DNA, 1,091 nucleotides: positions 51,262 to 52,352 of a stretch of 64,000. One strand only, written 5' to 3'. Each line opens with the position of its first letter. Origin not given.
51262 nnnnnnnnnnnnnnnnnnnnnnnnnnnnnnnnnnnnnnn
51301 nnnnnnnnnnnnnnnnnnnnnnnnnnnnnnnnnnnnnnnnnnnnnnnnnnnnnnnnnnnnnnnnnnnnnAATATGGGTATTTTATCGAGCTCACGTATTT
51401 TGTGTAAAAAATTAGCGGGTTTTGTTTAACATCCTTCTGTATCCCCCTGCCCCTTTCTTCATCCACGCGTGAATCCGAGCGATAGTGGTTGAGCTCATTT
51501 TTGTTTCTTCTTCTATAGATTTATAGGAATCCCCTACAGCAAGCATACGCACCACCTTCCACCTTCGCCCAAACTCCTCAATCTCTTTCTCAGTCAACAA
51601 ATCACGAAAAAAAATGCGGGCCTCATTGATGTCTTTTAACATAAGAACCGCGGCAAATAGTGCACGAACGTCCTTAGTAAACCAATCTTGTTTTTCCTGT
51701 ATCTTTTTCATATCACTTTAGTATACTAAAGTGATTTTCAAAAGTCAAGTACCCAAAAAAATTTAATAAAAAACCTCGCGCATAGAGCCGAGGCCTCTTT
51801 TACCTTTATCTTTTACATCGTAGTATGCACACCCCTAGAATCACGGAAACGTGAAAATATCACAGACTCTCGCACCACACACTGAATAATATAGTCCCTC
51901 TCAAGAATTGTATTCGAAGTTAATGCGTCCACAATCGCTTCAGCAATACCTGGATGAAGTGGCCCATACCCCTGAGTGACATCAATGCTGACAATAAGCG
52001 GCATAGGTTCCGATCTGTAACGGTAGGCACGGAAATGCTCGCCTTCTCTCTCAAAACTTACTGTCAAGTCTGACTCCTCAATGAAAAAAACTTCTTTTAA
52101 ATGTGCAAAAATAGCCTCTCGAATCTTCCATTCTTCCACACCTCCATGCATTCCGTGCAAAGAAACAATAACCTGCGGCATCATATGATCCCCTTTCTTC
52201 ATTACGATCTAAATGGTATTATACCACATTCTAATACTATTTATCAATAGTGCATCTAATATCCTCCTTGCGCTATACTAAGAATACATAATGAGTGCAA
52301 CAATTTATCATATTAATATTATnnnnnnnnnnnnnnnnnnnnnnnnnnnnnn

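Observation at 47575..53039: Cluster of nucleotide-centric genes of unclear joint function (HD, PRTase-like, SLOG, YerC, tautomerase-like, LOG)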

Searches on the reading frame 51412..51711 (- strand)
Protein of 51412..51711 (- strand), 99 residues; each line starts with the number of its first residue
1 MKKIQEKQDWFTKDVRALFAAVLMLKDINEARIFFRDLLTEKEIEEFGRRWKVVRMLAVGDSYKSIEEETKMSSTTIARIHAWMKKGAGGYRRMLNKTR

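Call 3: search_protein_families(library=pfam, proteins=[window:51412-51711:-], max_evalue=0.01)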
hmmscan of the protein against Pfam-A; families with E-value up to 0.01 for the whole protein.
window:51412-51711:- (99 aa): 2 families
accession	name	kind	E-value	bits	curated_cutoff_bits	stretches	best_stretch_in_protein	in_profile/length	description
PF01371.25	Trp_repressor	-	1.9e-19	69.9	27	1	14-97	2-86/88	Trp repressor protein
PF13384.12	HTH_23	-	0.0022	18.2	24.6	1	49-88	6-46/50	Homeodomain-like domain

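Call 4: search_protein_families(library=ncbifam, proteins=[window:51412-51711:-], max_evalue=0.01)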
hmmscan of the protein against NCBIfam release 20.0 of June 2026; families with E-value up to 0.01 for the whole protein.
window:51412-51711:- (99 aa): 2 families
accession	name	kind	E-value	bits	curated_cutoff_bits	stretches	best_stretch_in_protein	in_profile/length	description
TIGR02531.1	yecD_yerC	hypoth_equivalog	5e-18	65.3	42.2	1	14-97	4-87/88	YerC/YecD family TrpR-related protein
TIGR01321.1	TrpR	equivalog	0.00062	20.1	67.25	1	22-86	16-81/94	trp operon repressor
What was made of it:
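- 51412..51711 (-): hisR (yerC), a TrpR-family histidine repressor and the first gene of the operon. It scores 65.3 bits against TIGR02531, above the cut-off of 42.2 (call 4).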

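Call 5: search_protein_families(library=padloc, proteins=[window:51412-51711:-], max_evalue=0.01)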
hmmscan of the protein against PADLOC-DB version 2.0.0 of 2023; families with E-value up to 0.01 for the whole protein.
window:51412-51711:- (99 aa): 0 families

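Call 54: search_solved_structures(query=window:51412-51711:-, max_evalue=0.01, show_alignments=2)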
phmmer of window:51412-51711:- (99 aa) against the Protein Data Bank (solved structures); distinct sequences matched with E-value up to 0.01: 3.
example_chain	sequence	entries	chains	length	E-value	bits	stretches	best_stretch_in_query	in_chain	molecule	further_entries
3g1c_A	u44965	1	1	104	7.7e-13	51.7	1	12-96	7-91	The TrpR like protein from Eubacterium eligens ATCC 27750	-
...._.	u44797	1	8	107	1.4e-10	44.4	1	12-97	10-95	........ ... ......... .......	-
3kor_A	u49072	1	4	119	9.2e-10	41.8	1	17-97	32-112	Possible Trp repressor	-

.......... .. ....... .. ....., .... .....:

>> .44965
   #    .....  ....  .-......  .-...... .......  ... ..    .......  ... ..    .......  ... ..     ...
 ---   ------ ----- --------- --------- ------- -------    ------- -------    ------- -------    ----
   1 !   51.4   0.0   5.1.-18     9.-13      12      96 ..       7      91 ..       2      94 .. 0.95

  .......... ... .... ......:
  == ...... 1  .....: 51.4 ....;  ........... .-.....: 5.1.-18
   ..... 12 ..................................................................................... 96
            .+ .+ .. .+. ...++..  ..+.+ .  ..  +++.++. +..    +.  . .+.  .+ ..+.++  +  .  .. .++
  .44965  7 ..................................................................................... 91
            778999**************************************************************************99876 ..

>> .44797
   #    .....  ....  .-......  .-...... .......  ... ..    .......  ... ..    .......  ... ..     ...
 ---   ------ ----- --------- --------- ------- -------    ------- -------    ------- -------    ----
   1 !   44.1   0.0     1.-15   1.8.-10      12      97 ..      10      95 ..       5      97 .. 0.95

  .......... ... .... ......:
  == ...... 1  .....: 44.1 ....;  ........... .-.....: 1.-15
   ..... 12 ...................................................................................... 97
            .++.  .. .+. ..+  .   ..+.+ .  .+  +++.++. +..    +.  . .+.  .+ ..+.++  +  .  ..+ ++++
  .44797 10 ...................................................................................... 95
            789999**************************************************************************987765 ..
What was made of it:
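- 51412..51711 (-): Its best PDB match is 3g1c, the Eubacterium eligens HisR, at E 7.7e-13 (call 54).
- On HisR (YerC/YecD) regulon: It matches the HisR structure 3g1c at E 7.7e-13 (call 54).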

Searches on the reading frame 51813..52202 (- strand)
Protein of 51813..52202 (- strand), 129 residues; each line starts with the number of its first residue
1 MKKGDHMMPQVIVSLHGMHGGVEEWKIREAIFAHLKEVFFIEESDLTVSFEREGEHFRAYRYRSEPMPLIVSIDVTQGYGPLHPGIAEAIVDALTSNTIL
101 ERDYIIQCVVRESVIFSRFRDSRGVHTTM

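Call 3: search_protein_families(library=pfam, proteins=[window:51813-52202:-], max_evalue=0.01)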
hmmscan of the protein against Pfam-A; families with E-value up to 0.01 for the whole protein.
window:51813-52202:- (129 aa): 0 families

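Call 4: search_protein_families(library=ncbifam, proteins=[window:51813-52202:-], max_evalue=0.01)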
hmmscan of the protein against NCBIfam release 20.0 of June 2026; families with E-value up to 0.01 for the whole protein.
window:51813-52202:- (129 aa): 0 families

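Call 5: search_protein_families(library=padloc, proteins=[window:51813-52202:-], max_evalue=0.01)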
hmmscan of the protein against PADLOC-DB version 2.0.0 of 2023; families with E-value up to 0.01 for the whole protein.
window:51813-52202:- (129 aa): 0 families

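Call 14: search_protein_families(library=pfam, proteins=[window:51813-52202:-], max_evalue=10)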
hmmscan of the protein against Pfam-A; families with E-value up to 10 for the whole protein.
window:51813-52202:- (129 aa): 0 families
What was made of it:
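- On Tautomerase superfamily (for 51813-52202): There is no Pfam or NCBIfam hit (calls 3, 4, 14).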

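Call 55: find_homologous_proteins(query=window:51813-52202:-, max_evalue=0.001)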
Query window:51813-52202:- (129 aa): 1 proteins with E <= 0.001 among 6 candidates.
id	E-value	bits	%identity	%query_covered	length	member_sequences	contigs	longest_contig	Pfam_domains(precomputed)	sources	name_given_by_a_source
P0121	1.5e-75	269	100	95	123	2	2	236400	-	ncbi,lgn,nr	ncbi:MAG: hypothetical protein KGI50_03085 [Patescibacteria group bacterium]|nr:hypothetical protein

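Call 65: search_protein_representatives(protein=window:51813-52181:-)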
Query: 122 residues. Proteins with E-value up to 0.001 (for the whole library): 3; up to 1e-10: 1; up to 1e-30: 1. The best 3 are listed.
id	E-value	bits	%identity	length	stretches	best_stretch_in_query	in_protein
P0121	1.8e-75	267.0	100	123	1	1-122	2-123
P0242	1.2e-06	44.9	38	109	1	1-108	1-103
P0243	3.0e-04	37.2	41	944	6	57-86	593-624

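Call 101: search_protein_families(library=phrogs, proteins=[window:51813-52181:-], max_evalue=0.01)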
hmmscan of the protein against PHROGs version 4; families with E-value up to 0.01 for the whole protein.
window:51813-52181:- (122 aa): 0 families
